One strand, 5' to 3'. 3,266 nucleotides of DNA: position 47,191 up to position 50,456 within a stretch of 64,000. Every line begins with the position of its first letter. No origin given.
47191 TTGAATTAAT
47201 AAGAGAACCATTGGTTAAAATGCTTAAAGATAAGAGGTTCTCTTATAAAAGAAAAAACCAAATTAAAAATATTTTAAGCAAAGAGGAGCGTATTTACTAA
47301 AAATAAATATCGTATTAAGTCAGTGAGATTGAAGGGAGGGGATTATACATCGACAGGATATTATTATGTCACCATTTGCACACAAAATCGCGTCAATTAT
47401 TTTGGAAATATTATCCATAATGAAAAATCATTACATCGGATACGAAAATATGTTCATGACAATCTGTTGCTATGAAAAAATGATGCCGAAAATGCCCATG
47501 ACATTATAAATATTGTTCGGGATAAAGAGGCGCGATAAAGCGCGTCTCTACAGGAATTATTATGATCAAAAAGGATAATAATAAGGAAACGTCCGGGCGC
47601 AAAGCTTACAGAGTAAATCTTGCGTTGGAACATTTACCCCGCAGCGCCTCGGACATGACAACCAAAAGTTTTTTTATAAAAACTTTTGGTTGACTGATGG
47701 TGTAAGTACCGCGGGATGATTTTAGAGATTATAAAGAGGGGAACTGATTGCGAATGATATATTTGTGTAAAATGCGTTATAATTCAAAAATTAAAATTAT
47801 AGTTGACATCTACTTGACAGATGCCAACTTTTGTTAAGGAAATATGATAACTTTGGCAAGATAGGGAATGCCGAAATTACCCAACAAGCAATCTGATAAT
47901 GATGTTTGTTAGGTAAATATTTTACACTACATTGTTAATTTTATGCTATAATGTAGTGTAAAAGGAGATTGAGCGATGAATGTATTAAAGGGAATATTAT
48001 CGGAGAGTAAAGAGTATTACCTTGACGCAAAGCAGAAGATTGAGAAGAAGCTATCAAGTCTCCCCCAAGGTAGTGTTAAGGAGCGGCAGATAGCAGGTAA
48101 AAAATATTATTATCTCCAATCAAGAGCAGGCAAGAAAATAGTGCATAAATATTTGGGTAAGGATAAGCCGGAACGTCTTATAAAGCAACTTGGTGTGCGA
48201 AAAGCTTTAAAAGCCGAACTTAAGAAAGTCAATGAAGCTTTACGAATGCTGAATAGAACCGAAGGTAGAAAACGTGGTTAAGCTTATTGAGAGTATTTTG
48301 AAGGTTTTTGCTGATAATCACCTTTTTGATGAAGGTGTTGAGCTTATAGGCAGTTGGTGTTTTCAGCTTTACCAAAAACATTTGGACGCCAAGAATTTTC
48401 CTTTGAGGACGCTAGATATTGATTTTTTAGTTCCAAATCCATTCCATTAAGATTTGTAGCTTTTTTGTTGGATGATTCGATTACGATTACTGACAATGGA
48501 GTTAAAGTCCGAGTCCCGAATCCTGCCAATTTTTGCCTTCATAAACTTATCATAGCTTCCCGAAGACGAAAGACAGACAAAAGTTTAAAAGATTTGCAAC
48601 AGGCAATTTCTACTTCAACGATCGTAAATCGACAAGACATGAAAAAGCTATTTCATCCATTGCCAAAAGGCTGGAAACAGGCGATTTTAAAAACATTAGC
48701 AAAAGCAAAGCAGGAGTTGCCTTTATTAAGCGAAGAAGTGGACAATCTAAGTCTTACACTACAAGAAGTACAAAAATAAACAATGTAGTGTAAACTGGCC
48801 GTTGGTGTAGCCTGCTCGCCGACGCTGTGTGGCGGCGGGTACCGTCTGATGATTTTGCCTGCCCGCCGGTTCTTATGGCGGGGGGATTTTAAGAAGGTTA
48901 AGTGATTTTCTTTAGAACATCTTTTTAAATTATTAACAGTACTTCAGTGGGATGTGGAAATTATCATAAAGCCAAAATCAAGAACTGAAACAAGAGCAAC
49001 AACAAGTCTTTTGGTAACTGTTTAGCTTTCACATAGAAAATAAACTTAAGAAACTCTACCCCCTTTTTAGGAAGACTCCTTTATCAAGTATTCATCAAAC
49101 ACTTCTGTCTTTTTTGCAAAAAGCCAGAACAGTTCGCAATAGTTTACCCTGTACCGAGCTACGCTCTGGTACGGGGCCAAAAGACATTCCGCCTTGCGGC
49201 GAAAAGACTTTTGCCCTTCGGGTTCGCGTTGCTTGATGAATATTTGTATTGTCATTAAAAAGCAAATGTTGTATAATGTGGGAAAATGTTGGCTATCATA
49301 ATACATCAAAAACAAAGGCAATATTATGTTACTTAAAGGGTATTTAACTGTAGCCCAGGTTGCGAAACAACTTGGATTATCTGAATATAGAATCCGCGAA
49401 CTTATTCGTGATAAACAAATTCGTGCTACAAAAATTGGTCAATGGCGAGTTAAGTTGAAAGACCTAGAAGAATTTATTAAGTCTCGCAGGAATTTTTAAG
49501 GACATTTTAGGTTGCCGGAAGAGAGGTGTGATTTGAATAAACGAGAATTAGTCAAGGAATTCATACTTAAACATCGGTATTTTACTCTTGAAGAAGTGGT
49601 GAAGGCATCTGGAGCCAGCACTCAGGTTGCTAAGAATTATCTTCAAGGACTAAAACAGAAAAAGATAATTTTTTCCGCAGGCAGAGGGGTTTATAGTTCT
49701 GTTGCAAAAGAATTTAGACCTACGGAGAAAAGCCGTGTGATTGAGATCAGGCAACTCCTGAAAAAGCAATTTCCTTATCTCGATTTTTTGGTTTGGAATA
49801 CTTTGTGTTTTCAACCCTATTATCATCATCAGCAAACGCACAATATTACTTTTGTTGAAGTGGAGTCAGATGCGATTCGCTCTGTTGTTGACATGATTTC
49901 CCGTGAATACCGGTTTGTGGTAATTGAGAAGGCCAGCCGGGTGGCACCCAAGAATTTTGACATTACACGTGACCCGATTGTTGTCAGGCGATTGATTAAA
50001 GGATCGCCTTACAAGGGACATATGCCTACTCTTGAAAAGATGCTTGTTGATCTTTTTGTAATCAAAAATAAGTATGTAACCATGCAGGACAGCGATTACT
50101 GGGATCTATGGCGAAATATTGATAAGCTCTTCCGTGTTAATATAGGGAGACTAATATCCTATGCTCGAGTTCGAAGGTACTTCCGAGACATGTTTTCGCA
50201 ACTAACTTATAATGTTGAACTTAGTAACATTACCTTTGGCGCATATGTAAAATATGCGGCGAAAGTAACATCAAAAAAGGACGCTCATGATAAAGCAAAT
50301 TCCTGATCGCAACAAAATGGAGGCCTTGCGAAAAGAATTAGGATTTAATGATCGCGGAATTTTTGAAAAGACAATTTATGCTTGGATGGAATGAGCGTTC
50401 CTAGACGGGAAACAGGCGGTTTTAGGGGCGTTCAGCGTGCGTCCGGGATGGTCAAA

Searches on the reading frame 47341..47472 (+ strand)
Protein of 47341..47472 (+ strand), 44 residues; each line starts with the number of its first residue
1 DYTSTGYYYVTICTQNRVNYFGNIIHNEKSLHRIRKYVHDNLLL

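Call 93: search_protein_families(library=pfam, proteins=[window:47341-47472:+], max_evalue=1)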
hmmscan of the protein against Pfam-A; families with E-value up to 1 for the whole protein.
window:47341-47472:+ (44 aa): 0 families

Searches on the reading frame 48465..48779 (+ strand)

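Call 49: search_protein_families(library=pfam, proteins=[window:48465-48779:+], max_evalue=0.01)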
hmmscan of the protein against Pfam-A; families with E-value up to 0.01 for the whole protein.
window:48465-48779:+ (104 aa): 2 families
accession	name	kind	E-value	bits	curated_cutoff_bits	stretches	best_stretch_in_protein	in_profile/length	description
PF12281.14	NTP_transf_8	-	7.8e-12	46.1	26.3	1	5-62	148-208/218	Nucleotidyltransferase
PF09873.14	DUF2100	-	0.0074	16.6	23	1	12-85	90-165/210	Uncharacterized protein conserved in archaea (DUF2100)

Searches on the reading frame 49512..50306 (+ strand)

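Call 49: search_protein_families(library=pfam, proteins=[window:49512-50306:+], max_evalue=0.01)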
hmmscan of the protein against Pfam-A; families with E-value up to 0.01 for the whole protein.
window:49512-50306:+ (264 aa): 1 family
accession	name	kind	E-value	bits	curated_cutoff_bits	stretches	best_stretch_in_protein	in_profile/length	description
PF20217.3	DUF6577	-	2.7e-46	158.3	27.8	1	41-224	3-191/204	Family of unknown function (DUF6577)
